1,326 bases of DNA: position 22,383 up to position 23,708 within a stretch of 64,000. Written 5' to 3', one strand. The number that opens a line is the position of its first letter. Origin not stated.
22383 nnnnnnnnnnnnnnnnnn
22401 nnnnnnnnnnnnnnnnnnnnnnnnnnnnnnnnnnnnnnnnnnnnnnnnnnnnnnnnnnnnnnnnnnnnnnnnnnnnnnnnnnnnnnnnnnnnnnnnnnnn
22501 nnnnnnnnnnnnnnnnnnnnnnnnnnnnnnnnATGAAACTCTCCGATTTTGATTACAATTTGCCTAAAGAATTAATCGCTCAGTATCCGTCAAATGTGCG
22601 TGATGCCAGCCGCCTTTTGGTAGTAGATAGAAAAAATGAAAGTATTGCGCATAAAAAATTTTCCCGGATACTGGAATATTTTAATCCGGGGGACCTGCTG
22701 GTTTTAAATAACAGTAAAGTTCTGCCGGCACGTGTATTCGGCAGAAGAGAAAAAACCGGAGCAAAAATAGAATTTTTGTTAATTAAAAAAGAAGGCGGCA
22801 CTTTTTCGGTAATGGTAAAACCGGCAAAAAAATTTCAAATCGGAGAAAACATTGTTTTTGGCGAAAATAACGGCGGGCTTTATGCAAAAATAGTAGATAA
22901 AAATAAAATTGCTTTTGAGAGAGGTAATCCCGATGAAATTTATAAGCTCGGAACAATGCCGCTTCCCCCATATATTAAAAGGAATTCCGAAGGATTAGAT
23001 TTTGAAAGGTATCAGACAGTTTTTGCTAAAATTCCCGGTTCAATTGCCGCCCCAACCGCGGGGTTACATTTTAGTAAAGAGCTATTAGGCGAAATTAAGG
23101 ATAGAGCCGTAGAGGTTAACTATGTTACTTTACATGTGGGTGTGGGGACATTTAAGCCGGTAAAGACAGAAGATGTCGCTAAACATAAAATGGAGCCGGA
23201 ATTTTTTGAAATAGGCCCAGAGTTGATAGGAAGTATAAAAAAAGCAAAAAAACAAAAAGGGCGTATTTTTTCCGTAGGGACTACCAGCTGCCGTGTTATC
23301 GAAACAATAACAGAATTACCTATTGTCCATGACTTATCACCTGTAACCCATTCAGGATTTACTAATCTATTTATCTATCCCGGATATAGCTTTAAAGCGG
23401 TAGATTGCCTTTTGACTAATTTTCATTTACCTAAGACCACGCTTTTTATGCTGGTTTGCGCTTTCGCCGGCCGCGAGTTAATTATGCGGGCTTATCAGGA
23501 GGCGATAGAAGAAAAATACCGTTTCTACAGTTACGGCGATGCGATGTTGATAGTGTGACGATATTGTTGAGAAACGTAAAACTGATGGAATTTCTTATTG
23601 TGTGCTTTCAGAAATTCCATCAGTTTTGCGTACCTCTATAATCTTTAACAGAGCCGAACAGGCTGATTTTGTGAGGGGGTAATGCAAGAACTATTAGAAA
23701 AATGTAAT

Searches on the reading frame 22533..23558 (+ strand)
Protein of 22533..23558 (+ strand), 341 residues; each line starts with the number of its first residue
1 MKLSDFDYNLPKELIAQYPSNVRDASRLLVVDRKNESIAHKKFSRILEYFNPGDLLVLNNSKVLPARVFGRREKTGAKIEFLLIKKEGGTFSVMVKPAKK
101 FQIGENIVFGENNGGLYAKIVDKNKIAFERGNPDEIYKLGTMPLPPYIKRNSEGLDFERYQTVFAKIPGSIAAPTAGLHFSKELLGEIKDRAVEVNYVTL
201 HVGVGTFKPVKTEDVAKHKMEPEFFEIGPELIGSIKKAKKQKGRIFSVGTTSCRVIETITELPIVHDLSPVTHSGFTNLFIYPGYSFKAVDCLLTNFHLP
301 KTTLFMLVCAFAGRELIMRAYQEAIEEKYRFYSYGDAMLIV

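Call 16: search_protein_families(library=pfam, proteins=[window:22533-23558:+])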
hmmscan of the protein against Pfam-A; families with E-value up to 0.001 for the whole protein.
window:22533-23558:+ (341 aa): 1 family
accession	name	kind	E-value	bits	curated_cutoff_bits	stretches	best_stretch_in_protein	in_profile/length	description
PF02547.20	Queuosine_synth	-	7.2e-131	436.5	25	1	3-340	1-322/322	Queuosine biosynthesis protein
